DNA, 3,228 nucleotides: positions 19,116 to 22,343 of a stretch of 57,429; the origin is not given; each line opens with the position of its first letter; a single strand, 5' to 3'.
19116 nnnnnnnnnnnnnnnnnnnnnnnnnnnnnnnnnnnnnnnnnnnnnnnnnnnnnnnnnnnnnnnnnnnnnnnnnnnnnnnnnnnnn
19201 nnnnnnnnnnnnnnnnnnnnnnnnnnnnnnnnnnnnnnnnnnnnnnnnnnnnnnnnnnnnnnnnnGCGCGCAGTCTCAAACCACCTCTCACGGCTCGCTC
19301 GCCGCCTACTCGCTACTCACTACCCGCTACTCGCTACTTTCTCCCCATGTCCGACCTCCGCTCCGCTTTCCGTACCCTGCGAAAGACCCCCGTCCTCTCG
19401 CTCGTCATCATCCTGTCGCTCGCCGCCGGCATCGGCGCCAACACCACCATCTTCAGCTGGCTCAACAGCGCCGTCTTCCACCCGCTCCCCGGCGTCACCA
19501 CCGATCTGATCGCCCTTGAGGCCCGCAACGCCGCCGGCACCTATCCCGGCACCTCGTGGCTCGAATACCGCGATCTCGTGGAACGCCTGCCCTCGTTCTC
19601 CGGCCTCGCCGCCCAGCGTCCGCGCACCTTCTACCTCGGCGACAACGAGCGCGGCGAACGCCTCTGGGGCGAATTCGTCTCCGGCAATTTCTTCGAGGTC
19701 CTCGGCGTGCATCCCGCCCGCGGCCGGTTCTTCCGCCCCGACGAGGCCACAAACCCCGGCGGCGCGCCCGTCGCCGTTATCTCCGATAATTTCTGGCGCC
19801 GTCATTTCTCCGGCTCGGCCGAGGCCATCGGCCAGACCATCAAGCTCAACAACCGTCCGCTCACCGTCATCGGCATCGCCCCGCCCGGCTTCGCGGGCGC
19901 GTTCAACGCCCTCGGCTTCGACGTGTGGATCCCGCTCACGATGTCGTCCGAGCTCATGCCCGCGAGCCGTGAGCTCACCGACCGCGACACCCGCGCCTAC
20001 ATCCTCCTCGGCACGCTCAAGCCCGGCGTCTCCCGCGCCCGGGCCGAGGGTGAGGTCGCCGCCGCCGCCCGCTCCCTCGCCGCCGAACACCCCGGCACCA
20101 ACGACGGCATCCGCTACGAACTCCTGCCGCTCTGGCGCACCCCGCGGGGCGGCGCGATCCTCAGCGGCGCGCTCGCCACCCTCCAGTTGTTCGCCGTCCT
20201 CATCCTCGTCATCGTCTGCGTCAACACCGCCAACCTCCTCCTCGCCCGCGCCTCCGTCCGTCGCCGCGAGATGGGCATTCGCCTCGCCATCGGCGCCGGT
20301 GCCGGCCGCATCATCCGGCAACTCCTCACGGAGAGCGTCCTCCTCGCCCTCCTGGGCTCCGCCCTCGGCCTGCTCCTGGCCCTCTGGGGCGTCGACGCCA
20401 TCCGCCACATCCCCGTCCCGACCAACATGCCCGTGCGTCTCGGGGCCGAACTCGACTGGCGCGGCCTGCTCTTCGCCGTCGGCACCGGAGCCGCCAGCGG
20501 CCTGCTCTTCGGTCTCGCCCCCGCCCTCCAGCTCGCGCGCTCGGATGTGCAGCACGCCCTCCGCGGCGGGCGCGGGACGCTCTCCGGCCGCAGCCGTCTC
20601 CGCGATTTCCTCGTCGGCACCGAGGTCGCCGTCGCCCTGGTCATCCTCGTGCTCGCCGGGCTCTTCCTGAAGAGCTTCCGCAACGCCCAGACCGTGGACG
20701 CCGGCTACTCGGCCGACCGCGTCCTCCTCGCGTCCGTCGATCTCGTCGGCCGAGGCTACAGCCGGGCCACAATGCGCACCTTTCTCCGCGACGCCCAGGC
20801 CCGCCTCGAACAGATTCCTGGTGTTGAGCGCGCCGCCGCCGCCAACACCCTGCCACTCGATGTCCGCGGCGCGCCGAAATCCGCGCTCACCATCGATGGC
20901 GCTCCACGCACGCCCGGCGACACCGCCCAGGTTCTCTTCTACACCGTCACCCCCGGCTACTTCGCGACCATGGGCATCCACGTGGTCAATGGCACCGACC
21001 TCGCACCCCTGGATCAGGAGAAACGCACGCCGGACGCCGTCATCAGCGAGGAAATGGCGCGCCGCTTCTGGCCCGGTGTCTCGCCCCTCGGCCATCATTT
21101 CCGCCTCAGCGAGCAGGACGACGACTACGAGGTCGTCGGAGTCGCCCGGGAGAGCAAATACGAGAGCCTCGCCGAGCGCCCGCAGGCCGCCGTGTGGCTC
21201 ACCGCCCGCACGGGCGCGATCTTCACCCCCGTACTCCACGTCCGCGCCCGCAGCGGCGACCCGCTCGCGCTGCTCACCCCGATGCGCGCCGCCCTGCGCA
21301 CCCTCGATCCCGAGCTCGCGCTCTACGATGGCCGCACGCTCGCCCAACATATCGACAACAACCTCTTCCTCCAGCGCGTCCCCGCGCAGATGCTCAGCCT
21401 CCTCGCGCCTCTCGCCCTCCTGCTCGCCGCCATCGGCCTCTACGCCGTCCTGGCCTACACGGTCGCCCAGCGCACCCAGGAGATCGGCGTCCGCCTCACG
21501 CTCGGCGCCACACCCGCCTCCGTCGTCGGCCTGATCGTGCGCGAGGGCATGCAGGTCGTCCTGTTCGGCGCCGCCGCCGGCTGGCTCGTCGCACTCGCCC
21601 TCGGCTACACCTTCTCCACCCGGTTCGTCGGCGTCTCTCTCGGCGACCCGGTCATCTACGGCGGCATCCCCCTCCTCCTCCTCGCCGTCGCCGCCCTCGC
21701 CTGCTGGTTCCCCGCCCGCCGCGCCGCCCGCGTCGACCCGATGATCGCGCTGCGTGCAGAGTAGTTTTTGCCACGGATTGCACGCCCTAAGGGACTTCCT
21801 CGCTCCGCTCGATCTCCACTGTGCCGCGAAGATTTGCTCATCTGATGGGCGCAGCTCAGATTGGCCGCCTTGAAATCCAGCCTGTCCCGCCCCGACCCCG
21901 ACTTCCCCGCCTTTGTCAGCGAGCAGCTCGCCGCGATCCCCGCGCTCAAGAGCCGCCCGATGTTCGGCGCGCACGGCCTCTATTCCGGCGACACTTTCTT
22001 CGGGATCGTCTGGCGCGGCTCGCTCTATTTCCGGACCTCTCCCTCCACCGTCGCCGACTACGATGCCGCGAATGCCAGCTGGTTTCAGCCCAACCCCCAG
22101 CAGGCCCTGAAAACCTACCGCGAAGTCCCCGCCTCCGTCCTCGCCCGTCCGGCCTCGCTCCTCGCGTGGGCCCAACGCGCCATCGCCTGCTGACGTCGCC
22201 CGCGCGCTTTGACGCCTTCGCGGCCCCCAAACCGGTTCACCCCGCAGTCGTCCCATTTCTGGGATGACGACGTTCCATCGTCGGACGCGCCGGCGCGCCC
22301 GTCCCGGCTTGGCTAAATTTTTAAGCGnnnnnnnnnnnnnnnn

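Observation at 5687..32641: Local sigma54 regulon: an NtrC-type two-component system plus four identically built promoters wired to MacAB/ADOP exporter arrays (possible Bce-like sensing/detoxification module)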

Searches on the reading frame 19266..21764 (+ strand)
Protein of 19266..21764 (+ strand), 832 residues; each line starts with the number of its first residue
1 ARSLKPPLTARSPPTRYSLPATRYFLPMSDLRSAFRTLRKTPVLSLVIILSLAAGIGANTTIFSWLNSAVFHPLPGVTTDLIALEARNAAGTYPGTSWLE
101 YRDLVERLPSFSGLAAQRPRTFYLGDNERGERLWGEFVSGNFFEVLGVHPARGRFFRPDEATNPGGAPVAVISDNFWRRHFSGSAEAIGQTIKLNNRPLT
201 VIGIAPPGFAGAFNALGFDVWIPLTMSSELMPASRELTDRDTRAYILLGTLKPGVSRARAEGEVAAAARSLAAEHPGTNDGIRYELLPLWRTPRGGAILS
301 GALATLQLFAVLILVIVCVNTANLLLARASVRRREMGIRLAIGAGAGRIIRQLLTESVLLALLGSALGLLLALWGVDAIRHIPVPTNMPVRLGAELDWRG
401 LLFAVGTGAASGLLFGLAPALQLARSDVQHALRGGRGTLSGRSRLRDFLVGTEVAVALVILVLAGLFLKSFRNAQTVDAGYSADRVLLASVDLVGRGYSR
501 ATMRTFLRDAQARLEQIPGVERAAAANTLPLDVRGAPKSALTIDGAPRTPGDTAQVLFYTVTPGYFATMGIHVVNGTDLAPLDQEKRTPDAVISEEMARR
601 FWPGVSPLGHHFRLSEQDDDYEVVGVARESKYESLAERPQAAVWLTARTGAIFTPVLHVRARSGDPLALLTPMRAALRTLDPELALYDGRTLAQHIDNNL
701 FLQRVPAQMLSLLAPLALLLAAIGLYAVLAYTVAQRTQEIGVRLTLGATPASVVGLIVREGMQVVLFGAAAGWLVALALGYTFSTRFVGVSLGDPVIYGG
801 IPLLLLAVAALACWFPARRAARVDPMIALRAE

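Call 8: search_protein_families(library=pfam, proteins=[window:19266-21764:+])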
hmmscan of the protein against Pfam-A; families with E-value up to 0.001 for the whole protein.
window:19266-21764:+ (832 aa): 2 families
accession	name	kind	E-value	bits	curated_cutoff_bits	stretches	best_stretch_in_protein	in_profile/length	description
PF12704.14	MacB_PCD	-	4.5e-45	154.9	27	2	45-266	1-206/207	MacB-like periplasmic core domain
PF02687.27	FtsX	-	5.5e-27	94.7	25.5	2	308-426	2-118/120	FtsX-like permease C-terminal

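Call 19: search_protein_families(library=ncbifam, proteins=[window:19266-21764:+])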
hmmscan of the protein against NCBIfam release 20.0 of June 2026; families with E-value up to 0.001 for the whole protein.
window:19266-21764:+ (832 aa): 3 families
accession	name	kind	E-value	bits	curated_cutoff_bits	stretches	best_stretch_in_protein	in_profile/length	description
TIGR03434.1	ADOP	subfamily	5e-247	822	622.3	1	28-832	2-803/803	ADOP family duplicated permease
NF007826.0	PRK10535.1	equivalog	2.2e-37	128.6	966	2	138-432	372-645/648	macrolide ABC transporter ATP-binding protein/permease MacB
TIGR02212.1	lolCE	equivalog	5e-06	25.7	362.45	1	707-832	266-411/411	lipoprotein-releasing ABC transporter permease subunit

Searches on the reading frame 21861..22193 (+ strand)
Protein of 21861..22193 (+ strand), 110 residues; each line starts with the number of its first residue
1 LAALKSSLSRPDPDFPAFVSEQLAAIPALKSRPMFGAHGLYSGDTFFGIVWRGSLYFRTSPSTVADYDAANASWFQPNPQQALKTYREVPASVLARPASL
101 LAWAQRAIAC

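Call 9: search_protein_families(library=pfam, proteins=[window:21861-22193:+])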
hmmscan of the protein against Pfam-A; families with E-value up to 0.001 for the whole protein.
window:21861-22193:+ (110 aa): 1 family
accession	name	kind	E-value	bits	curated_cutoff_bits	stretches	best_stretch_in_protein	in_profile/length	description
PF04993.18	TfoX_N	-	1.7e-21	76.6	30.1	1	21-109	1-89/91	TfoX N-terminal domain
